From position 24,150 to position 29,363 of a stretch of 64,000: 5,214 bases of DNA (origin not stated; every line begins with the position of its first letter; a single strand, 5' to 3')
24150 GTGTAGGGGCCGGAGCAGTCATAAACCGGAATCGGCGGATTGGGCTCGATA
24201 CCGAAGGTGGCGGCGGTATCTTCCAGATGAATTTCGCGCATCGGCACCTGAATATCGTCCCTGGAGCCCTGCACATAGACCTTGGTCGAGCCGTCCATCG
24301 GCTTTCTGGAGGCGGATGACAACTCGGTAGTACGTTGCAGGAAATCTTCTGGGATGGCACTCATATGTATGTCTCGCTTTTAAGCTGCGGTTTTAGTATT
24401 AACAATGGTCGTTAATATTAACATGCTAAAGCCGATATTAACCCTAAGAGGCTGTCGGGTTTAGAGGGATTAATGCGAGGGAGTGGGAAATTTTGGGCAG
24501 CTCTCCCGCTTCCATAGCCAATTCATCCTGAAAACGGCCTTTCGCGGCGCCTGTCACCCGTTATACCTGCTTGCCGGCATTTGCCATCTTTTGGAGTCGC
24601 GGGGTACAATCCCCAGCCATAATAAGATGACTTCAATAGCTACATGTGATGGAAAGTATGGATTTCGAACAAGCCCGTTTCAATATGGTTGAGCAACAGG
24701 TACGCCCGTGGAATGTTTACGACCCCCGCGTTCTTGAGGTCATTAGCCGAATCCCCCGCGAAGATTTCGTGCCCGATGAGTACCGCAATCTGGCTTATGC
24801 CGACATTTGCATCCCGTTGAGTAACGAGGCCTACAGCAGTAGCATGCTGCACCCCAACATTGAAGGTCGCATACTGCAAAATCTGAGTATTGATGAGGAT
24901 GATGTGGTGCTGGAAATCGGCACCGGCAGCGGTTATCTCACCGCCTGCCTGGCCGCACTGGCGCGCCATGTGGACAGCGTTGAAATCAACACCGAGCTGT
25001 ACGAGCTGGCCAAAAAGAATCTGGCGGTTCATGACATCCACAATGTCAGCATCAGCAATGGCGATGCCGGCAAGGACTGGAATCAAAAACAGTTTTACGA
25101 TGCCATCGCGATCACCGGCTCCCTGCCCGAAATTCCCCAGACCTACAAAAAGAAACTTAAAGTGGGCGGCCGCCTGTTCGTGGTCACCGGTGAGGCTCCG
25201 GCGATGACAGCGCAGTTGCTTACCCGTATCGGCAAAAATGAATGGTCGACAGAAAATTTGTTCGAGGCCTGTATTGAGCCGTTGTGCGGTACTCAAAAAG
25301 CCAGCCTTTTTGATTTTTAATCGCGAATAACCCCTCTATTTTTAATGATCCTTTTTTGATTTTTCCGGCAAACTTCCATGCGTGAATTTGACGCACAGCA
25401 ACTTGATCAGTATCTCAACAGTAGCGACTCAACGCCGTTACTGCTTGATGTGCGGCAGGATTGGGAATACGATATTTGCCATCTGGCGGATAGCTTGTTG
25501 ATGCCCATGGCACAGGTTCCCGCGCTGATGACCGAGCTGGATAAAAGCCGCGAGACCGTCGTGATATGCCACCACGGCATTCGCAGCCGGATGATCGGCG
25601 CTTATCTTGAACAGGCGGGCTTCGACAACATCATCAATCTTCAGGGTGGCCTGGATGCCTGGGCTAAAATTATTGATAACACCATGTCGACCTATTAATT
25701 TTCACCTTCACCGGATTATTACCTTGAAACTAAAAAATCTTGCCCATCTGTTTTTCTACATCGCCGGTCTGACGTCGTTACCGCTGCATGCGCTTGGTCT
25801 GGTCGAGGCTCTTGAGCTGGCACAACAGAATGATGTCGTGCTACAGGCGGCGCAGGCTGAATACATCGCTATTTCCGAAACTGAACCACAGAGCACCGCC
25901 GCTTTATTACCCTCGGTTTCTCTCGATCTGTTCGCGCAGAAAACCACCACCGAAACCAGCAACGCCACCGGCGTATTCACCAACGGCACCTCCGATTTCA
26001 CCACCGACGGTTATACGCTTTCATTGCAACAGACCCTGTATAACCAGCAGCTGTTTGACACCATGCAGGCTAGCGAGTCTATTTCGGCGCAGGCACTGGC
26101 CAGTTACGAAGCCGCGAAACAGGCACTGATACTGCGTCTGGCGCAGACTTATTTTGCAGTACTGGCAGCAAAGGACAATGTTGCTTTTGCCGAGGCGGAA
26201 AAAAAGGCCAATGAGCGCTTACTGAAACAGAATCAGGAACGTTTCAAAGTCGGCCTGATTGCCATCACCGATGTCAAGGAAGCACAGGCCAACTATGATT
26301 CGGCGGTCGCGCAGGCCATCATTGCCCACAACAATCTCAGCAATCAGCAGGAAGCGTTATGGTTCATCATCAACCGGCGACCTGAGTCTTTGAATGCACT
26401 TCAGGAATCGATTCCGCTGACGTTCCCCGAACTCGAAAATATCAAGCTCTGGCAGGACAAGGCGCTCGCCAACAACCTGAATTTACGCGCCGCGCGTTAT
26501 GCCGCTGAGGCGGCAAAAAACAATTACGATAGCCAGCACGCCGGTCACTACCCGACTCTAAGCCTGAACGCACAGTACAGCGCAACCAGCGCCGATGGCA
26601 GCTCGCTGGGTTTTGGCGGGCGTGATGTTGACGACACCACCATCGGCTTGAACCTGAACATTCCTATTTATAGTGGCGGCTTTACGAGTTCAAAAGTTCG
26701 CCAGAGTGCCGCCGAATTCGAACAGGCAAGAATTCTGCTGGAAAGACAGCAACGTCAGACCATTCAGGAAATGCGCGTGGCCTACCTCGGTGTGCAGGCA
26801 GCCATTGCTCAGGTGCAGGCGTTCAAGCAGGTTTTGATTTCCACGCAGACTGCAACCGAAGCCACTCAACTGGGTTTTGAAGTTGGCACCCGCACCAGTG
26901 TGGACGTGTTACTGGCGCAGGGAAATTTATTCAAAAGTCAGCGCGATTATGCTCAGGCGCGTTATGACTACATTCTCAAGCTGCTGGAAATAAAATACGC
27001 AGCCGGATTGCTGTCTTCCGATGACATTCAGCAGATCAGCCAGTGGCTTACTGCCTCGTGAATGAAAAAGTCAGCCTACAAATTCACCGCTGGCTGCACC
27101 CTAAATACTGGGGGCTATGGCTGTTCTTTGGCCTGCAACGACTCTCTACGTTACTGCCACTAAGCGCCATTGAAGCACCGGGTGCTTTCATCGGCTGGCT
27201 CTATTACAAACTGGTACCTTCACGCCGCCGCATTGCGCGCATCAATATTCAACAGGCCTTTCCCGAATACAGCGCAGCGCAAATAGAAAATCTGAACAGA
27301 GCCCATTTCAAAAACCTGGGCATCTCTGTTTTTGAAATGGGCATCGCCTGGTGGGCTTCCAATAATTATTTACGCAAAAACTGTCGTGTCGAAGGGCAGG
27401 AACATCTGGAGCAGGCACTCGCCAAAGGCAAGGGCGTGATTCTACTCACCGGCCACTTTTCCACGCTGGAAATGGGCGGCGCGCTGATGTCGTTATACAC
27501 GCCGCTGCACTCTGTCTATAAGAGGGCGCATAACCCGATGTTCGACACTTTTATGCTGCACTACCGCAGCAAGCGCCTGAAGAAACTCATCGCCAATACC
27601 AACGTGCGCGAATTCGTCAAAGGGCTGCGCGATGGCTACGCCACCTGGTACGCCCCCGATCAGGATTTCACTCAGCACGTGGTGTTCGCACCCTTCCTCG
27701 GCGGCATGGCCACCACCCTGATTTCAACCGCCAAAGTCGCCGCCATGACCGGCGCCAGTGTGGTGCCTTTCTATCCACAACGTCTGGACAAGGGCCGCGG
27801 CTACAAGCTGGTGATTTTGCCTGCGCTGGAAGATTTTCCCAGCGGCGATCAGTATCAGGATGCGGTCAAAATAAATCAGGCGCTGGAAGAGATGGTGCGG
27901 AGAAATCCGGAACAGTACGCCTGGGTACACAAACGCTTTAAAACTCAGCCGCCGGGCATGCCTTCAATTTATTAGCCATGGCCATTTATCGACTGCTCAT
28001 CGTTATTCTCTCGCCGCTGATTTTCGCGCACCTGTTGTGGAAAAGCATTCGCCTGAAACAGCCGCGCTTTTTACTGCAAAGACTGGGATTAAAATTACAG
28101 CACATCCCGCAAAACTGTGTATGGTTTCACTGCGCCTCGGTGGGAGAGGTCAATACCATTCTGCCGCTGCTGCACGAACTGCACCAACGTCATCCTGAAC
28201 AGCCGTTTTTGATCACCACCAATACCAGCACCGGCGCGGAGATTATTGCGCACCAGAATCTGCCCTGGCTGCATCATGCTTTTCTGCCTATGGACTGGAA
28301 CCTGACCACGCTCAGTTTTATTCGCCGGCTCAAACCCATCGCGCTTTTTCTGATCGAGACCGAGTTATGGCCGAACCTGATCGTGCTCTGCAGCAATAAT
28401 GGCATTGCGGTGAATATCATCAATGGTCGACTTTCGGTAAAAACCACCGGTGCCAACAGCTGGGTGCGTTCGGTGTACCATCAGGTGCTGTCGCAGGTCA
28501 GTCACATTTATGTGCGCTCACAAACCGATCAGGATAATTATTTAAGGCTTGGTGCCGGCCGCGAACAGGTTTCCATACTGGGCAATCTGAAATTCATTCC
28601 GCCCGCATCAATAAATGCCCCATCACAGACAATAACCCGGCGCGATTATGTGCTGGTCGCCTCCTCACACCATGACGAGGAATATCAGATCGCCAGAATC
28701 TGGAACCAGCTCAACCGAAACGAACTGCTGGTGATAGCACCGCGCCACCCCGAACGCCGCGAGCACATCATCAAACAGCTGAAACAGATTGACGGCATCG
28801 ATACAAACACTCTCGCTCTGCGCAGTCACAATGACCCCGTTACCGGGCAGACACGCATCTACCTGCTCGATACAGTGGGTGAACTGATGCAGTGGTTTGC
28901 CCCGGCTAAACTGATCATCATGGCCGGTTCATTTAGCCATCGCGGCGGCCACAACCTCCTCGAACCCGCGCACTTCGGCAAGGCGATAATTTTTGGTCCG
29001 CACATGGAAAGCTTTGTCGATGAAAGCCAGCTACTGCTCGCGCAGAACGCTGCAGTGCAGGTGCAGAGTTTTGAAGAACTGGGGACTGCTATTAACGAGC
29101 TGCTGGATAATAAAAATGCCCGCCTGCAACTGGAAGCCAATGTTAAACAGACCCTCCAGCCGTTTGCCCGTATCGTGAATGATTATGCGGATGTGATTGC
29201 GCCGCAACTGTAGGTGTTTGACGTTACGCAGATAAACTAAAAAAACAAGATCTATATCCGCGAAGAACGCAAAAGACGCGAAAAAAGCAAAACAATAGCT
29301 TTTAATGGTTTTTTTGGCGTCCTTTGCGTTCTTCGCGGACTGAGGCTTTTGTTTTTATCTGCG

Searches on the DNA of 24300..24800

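Call 97: search_rna_families(source=window, start=24300, end=24800, threshold=evalue, max_evalue=1)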
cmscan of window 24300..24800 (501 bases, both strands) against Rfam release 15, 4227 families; matches with E-value up to 1: 0.
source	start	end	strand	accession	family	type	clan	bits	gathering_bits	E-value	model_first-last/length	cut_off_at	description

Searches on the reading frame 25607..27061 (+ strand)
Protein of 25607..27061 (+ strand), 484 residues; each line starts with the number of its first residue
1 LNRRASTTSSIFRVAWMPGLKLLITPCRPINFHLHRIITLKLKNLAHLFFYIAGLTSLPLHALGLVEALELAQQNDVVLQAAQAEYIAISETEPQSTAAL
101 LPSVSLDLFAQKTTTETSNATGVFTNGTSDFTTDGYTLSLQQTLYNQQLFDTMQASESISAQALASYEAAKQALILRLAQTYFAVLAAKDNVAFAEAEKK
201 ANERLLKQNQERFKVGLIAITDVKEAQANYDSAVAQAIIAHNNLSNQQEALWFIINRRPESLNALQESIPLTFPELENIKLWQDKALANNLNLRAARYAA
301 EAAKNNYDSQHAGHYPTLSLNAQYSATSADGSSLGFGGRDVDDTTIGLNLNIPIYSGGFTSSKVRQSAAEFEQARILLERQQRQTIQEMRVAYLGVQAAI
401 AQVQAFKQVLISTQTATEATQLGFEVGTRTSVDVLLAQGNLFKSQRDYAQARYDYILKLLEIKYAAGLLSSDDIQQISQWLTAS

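Call 75: search_protein_families(library=ncbifam, proteins=[window:25607-27061:+], max_evalue=0.00001)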
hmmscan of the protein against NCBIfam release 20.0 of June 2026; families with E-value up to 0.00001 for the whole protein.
window:25607-27061:+ (484 aa): 7 families
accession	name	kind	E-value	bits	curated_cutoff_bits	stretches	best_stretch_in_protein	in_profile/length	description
NF007002.0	PRK09465.1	equivalog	1.1e-97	327.4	495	1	57-482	18-439/460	outer membrane channel protein TolC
TIGR01844.1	type_I_sec_TolC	subfamily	1.9e-95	320.3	225.15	1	61-482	1-413/414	TolC family outer membrane protein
NF052390.1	efflux_OMP_AbuO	equivalog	4.5e-51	173.9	700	1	55-482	13-446/447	multidrug efflux outer membrane protein AbuO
TIGR01845.1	outer_NodT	subfamily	7.3e-23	81.1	210.05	1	70-454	64-445/460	efflux transporter outer membrane subunit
NF033143.1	efflux_OM_AdeK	equivalog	5.4e-12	45.2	900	1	134-442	124-434/480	multidrug efflux RND transporter AdeIJK outer membrane channel subunit AdeK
NF047721.1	ToxDrgExpTdeA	equivalog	1.2e-08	34.4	550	1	112-456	98-439/455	toxin/drug exporter TdeA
NF033142.1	efflux_OM_AdeC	exception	5.3e-07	28.6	975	1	165-447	159-439/465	multidrug efflux RND transporter AdeABC outer membrane channel subunit AdeC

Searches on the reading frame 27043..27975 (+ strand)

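Call 75: search_protein_families(library=ncbifam, proteins=[window:27043-27975:+], max_evalue=0.00001)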
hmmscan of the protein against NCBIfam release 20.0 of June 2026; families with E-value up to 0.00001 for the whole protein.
window:27043-27975:+ (310 aa): 17 families
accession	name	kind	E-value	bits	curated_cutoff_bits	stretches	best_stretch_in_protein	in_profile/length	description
TIGR02207.1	lipid_A_htrB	subfamily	5.3e-88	295.3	297.8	1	16-310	6-303/303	LpxL/LpxP family Kdo(2)-lipid IV(A) lauroyl/palmitoleoyl acyltransferase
NF004191.0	PRK05646.1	equivalog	7.1e-85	284.9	491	1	16-310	9-306/310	lipid A biosynthesis lauroyl acyltransferase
NF006437.0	PRK08733.1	equivalog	1.8e-77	260.5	540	1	18-310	14-305/306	LpxL/LpxP family Kdo(2)-lipid IV(A) lauroyl/palmitoleoyl acyltransferase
NF005340.0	PRK06860.1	subfamily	5e-73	245.9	398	1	16-310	12-308/309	lipid A biosynthesis lauroyl acyltransferase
NF005399.0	PRK06946.1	subfamily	6e-65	219.4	343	1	25-310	7-294/294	lipid A biosynthesis lauroyl acyltransferase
NF005952.0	PRK08025.1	equivalog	4.2e-64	216.6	517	1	16-310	10-305/306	kdo(2)-lipid IV(A) palmitoleoyltransferase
NF006432.0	PRK08706.1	equivalog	2e-59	201.2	384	1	33-310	9-289/289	lipid A biosynthesis lauroyl acyltransferase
NF006507.0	PRK08943.1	subfamily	6.4e-58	196.3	337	1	16-310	18-315/322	lipid A biosynthesis (KDO)2-(lauroyl)-lipid IVA acyltransferase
TIGR02208.1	lipid_A_msbB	equivalog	5.9e-57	193.3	336.05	1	17-310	9-305/305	lauroyl-Kdo(2)-lipid IV(A) myristoyltransferase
NF006487.0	PRK08905.1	equivalog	2.1e-50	171.4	281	1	31-302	6-276/290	lysophospholipid acyltransferase family protein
NF004190.0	PRK05645.1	equivalog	6.1e-37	127.3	377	1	27-308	8-293/295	lysophospholipid acyltransferase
NF006438.0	PRK08734.1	equivalog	4.6e-33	114.5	363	1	38-305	20-291/305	lauroyl acyltransferase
NF006270.0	PRK08419.1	equivalog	4.4e-25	88.6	248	1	27-303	9-292/298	lipid A biosynthesis lauroyl acyltransferase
NF005150.0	PRK06628.1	equivalog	1.9e-19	70.2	350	1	62-300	50-289/290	lipid A biosynthesis lauroyl acyltransferase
NF005120.0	PRK06553.1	equivalog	4.2e-19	69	273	1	49-300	45-307/308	lipid A biosynthesis lauroyl acyltransferase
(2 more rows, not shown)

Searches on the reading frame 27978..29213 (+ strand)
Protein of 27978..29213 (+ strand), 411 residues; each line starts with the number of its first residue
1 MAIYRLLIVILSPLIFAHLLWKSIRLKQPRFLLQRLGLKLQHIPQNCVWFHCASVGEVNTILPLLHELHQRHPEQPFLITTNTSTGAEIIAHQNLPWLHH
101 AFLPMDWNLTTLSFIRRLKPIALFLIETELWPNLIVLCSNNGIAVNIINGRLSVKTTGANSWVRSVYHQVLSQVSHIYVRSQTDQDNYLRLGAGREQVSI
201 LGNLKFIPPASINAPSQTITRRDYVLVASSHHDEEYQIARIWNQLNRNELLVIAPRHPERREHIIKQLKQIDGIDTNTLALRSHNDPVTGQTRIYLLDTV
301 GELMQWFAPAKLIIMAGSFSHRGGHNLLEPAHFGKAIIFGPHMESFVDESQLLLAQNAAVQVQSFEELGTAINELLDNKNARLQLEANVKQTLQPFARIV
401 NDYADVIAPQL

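Call 75: search_protein_families(library=ncbifam, proteins=[window:27978-29213:+], max_evalue=0.00001)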
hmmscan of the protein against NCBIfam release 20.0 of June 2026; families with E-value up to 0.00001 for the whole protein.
window:27978-29213:+ (411 aa): 5 families
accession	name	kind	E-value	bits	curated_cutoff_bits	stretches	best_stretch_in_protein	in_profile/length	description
NF004388.0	PRK05749.1-4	equivalog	1.5e-87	293.9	438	1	2-394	5-404/425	lipid IV(A) 3-deoxy-D-manno-octulosonic acid transferase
NF004389.0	PRK05749.1-5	equivalog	2.1e-75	254.1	363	1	1-397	2-398/402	lipid IV(A) 3-deoxy-D-manno-octulosonic acid transferase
NF004386.0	PRK05749.1-2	equivalog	6.9e-67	226.1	524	1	2-390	4-406/433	lipid IV(A) 3-deoxy-D-manno-octulosonic acid transferase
NF004387.0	PRK05749.1-3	equivalog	1.1e-57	195.8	617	1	2-392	11-404/440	lipid IV(A) 3-deoxy-D-manno-octulosonic acid transferase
NF004385.0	PRK05749.1-1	equivalog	4.5e-56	190.3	590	1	2-385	4-394/425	lipid IV(A) 3-deoxy-D-manno-octulosonic acid transferase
